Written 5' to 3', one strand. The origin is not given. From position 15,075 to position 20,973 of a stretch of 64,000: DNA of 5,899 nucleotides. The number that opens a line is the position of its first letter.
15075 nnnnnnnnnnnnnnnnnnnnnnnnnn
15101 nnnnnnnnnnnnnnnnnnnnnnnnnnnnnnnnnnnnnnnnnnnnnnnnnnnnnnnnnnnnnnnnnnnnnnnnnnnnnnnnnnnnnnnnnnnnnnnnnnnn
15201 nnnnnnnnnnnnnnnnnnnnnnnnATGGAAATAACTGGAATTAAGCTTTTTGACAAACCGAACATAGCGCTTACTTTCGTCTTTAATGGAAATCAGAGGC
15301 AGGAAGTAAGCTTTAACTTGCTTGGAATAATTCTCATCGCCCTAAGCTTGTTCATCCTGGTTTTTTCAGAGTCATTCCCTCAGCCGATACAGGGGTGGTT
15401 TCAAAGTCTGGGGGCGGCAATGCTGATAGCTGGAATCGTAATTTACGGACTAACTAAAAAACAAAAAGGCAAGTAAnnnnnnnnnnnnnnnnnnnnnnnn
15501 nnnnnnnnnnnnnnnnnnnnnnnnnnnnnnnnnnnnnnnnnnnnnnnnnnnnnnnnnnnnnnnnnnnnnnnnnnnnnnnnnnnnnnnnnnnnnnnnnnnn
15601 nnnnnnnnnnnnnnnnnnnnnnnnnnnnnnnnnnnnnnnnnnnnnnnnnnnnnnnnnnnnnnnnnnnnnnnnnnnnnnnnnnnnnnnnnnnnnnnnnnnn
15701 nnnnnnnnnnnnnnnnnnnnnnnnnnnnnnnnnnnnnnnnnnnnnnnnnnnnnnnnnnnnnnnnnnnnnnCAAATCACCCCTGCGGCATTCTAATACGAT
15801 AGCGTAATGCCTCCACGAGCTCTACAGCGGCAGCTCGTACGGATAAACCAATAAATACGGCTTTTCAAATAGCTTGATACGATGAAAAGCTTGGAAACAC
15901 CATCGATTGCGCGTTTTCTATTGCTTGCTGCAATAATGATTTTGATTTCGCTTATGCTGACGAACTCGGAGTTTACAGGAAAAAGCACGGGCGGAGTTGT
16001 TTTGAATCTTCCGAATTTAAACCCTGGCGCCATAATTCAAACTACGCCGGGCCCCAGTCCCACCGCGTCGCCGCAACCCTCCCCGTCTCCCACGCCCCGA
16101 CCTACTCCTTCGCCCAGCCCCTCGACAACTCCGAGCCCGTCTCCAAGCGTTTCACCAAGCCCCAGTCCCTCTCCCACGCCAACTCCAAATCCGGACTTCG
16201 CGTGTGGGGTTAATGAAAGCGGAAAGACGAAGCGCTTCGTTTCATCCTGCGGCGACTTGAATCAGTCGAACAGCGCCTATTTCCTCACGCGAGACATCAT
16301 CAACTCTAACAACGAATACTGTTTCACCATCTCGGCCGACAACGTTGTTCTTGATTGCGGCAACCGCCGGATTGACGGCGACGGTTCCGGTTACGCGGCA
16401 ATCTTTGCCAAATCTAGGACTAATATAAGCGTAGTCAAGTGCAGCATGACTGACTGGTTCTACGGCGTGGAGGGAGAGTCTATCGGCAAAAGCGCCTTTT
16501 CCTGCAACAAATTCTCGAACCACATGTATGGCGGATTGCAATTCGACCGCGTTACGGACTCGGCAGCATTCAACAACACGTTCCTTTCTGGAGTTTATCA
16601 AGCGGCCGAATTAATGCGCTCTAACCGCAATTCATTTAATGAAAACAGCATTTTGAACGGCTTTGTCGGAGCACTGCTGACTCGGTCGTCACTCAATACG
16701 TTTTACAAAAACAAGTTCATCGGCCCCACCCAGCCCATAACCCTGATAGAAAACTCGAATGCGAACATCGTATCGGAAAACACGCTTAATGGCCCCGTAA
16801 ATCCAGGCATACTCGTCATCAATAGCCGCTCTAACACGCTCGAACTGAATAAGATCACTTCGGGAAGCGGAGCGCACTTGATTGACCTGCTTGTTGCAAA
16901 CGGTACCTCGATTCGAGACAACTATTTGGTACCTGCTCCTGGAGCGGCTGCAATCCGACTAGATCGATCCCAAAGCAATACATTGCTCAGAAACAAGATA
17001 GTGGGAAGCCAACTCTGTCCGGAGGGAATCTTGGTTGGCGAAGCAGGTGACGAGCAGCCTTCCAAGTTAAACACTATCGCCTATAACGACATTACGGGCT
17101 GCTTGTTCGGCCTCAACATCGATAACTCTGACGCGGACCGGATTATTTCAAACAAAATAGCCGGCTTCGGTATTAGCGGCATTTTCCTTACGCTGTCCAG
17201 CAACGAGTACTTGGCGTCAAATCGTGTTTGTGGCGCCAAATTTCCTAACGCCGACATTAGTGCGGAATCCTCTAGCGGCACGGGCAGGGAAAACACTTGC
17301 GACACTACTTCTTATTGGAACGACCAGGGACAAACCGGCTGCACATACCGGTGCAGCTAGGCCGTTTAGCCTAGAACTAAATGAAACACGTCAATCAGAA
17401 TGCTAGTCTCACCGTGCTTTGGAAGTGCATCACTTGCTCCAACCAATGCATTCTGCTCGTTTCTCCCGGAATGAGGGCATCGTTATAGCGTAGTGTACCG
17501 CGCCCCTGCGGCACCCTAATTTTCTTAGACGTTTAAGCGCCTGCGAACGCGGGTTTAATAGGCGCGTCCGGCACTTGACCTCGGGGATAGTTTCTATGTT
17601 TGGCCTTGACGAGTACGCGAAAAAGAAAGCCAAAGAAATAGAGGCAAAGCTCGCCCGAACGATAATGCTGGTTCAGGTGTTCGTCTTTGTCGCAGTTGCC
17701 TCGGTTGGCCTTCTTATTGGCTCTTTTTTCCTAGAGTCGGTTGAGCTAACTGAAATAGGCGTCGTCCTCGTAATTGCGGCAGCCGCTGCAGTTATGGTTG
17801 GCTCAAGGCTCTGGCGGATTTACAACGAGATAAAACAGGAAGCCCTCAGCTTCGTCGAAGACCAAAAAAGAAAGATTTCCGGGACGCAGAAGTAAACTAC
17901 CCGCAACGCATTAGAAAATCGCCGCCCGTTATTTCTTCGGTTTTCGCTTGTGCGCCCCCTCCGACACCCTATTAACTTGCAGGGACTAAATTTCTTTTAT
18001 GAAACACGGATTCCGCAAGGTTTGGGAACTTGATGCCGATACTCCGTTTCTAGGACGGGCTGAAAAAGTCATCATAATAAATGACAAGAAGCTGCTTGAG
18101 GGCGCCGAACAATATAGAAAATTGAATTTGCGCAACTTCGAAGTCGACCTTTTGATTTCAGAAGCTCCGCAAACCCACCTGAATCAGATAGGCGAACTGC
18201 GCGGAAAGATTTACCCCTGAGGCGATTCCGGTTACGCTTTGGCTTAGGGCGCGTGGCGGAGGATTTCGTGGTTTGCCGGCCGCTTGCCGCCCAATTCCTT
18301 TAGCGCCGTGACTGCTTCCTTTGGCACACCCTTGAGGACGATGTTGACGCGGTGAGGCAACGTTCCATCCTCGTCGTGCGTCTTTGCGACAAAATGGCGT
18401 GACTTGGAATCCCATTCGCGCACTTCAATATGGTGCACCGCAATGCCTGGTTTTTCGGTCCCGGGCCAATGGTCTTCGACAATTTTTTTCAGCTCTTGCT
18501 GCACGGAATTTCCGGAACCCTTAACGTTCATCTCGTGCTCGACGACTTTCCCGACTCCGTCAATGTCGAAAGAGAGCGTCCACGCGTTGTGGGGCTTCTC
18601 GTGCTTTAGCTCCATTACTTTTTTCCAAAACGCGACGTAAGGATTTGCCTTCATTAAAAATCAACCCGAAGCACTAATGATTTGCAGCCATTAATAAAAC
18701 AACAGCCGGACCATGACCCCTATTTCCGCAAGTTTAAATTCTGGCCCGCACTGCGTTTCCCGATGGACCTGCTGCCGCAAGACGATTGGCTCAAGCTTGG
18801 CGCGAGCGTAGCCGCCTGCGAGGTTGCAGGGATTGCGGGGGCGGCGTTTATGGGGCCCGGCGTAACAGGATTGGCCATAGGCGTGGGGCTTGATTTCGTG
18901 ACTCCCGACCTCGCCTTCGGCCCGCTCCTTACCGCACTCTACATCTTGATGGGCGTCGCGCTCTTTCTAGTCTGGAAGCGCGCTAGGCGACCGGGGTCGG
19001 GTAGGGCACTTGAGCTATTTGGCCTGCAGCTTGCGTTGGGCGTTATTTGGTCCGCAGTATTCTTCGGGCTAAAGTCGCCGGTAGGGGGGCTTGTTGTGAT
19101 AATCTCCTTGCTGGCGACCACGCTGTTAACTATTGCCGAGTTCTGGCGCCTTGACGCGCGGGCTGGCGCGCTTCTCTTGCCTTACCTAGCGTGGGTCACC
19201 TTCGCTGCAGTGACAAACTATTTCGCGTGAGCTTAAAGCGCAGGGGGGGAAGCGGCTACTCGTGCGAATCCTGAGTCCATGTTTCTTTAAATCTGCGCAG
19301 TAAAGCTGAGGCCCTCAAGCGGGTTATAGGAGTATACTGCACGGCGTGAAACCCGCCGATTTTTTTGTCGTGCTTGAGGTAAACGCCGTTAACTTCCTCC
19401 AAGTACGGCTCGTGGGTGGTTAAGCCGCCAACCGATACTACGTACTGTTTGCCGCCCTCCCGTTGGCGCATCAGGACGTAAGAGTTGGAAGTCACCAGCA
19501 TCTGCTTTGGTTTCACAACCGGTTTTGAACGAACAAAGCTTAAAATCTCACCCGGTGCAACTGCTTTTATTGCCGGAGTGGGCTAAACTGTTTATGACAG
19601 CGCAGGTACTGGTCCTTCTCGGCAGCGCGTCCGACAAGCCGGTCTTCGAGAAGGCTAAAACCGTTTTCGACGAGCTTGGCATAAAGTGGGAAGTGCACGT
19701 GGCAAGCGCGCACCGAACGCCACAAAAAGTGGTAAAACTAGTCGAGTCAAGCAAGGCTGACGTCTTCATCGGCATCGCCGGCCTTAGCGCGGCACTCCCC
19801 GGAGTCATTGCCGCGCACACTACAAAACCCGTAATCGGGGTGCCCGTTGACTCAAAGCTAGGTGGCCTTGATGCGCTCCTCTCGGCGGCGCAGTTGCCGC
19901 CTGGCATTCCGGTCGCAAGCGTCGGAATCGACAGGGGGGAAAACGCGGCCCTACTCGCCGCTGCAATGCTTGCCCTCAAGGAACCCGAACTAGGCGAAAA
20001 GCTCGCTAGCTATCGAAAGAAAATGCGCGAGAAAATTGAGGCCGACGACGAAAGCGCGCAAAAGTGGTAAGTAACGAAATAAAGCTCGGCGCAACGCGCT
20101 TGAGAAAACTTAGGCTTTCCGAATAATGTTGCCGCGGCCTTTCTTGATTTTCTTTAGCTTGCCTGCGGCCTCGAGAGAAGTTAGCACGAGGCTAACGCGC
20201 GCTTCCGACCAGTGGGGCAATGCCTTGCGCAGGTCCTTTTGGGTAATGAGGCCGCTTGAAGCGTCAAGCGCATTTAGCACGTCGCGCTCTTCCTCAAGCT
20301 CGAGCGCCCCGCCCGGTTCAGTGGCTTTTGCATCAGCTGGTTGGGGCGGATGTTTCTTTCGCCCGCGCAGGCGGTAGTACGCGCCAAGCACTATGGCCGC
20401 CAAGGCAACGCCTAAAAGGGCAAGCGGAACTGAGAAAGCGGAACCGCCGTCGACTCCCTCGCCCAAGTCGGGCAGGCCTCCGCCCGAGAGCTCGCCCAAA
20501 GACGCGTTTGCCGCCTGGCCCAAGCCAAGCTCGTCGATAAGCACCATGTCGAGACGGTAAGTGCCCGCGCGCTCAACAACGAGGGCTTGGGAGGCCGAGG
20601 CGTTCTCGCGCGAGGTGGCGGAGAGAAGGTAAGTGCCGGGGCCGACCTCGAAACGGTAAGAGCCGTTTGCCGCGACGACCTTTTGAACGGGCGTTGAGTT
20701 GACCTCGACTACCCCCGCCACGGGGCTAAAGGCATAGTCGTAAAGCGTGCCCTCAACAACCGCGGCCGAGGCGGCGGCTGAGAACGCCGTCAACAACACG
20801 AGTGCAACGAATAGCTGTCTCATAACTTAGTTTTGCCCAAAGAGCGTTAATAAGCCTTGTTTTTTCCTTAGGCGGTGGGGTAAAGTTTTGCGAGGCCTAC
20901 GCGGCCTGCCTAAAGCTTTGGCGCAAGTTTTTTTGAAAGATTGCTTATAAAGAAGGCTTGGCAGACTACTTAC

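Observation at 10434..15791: Intact integrated element at tRNA-Phe with a 21-bp att duplication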

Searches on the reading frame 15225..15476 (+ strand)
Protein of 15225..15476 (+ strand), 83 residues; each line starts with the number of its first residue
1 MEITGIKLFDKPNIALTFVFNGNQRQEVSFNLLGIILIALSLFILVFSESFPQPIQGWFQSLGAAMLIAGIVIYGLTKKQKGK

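Call 7: search_protein_families(library=pfam, proteins=[window:15225-15476:+], max_evalue=0.01)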
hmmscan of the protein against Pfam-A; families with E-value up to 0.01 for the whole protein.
window:15225-15476:+ (83 aa): 1 family
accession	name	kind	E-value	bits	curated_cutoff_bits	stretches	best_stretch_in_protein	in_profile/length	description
PF24961.1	NfeD_membrane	-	0.0045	17.5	26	1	29-74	45-89/119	NfeD integral membrane domain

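Call 8: search_protein_families(library=phrogs, proteins=[window:15225-15476:+], max_evalue=0.01)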
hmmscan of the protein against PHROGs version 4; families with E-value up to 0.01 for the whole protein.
window:15225-15476:+ (83 aa): 1 family
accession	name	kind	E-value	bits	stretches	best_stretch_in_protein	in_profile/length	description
phrog_32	-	tail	0.0017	19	1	13-82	84-149/203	tail assembly protein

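Call 9: search_protein_families(library=padloc, proteins=[window:15225-15476:+], max_evalue=0.01)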
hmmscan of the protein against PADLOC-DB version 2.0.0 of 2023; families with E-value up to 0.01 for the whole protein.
window:15225-15476:+ (83 aa): 0 families

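Call 10: search_protein_families(library=ncbifam, proteins=[window:15225-15476:+], max_evalue=0.01)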
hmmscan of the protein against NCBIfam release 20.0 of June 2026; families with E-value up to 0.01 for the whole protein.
window:15225-15476:+ (83 aa): 1 family
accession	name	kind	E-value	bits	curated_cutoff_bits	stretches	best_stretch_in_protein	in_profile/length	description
TIGR01167.1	LPXTG_anchor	domain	0.0024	18.4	15.9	0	58-81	12-33/34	LPXTG cell wall anchor domain-containing protein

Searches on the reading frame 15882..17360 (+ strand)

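Call 7: search_protein_families(library=pfam, proteins=[window:15882-17360:+], max_evalue=0.01)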
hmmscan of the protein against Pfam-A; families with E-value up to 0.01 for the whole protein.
window:15882-17360:+ (492 aa): 3 families
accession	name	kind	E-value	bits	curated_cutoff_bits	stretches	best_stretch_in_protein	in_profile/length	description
PF05048.19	NosD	-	6.5e-19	68.7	23.6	3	289-383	65-153/212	Periplasmic copper-binding protein (NosD)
PF13229.12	Beta_helix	-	2.8e-13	50.2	25.9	3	289-447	5-155/158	Right handed beta helix region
PF05887.16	Trypan_PARP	-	0.0065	16.9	100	0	54-105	57-108/134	Procyclic acidic repetitive protein (PARP)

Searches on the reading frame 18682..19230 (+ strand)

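Call 16: search_protein_families(library=pfam, proteins=[window:18682-19230:+], max_evalue=0.001)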
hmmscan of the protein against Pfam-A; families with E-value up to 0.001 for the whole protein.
window:18682-19230:+ (182 aa): 2 families
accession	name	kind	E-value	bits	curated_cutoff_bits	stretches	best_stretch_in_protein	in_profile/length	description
PF03073.20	TspO_MBR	-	7.5e-33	113.7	24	1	70-180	30-141/145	TspO/MBR family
PF16327.10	CcmF_C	-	0.00074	19.3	28.7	1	66-153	69-156/323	Cytochrome c-type biogenesis protein CcmF C-terminal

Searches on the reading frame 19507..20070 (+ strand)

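Call 16: search_protein_families(library=pfam, proteins=[window:19507-20070:+], max_evalue=0.001)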
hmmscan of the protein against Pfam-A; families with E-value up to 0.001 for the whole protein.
window:19507-20070:+ (187 aa): 1 family
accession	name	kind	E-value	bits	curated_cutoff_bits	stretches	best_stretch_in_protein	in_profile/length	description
PF00731.26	AIRC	-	7.9e-53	178.4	30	1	33-175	1-147/148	AIR carboxylase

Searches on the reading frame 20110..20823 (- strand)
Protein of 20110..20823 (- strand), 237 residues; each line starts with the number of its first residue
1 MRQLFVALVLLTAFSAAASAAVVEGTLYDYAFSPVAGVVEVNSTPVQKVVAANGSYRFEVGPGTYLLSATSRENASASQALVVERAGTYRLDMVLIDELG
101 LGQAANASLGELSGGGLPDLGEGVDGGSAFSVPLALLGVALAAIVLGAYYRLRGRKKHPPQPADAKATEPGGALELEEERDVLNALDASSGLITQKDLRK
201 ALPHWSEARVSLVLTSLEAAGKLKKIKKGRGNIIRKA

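Call 16: search_protein_families(library=pfam, proteins=[window:20110-20823:-], max_evalue=0.001)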
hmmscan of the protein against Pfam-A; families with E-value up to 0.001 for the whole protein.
window:20110-20823:- (237 aa): 1 family
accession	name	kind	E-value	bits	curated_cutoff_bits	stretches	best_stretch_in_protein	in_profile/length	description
PF24034.1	DUF7343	-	6.8e-13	48.7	27.6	1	176-235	2-60/62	Domain of unknown function (DUF7343)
